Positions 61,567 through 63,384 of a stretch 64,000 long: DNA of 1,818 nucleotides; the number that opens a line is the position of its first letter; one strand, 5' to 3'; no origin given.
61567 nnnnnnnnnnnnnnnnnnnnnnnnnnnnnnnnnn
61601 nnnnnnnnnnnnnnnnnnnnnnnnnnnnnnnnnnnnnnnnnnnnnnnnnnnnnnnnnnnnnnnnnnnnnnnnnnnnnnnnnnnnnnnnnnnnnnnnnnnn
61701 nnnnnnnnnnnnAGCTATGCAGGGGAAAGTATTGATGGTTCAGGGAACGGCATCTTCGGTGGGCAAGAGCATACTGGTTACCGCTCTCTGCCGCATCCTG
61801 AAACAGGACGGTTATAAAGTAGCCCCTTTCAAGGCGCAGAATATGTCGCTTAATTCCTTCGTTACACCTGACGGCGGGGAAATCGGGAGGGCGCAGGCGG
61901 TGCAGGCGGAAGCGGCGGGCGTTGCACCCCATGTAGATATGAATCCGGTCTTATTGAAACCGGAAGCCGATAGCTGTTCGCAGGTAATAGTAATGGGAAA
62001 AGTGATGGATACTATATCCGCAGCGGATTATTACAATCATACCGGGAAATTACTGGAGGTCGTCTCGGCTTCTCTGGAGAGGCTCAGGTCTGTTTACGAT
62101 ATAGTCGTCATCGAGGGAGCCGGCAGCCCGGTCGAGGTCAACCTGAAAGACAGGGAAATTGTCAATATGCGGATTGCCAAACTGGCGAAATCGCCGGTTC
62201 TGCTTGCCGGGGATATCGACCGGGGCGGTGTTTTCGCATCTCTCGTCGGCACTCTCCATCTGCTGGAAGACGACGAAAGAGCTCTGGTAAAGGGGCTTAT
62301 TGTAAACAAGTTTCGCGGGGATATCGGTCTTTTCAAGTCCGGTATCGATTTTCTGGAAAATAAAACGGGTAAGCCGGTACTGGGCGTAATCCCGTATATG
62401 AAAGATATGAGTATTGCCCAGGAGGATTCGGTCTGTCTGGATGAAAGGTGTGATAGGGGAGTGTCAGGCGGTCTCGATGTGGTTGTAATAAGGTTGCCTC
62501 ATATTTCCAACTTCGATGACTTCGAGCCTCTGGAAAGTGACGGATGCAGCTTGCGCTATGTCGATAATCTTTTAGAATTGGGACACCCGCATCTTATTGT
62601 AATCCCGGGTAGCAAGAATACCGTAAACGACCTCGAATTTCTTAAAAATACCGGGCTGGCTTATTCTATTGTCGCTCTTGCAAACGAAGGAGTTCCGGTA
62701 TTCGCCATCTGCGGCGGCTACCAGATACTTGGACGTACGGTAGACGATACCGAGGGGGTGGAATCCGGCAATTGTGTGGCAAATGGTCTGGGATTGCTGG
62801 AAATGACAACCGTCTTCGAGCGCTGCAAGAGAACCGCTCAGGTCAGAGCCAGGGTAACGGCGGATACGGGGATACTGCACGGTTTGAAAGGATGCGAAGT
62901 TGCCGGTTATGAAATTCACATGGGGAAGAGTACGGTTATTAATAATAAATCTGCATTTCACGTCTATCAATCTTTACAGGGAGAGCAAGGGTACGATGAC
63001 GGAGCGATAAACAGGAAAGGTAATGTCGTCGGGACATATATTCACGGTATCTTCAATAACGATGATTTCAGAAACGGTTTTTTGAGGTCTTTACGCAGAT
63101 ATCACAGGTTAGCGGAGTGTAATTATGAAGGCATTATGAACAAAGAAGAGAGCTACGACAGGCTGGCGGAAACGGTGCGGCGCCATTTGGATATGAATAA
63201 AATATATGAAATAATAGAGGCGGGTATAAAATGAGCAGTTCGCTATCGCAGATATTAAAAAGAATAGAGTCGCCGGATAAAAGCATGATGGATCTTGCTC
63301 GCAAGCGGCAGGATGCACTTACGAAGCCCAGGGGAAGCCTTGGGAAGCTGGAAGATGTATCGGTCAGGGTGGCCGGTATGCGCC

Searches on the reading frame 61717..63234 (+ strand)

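Call 69: search_protein_families(library=pfam, proteins=[window:61717-63234:+], max_evalue=0.00001)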
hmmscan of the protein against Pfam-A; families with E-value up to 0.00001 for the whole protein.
window:61717-63234:+ (505 aa): 3 families
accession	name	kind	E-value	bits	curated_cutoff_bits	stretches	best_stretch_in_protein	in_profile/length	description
PF07685.20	GATase_3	-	8.4e-53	179.3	27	1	254-451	1-196/196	CobB/CobQ-like glutamine amidotransferase domain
PF01656.29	CbiA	-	7.4e-24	84.5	25.4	1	6-236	1-120/125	CobQ/CobB/MinD/ParA nucleotide binding domain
PF13500.12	AAA_26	-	1.4e-17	64.7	27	1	5-232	2-195/198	AAA domain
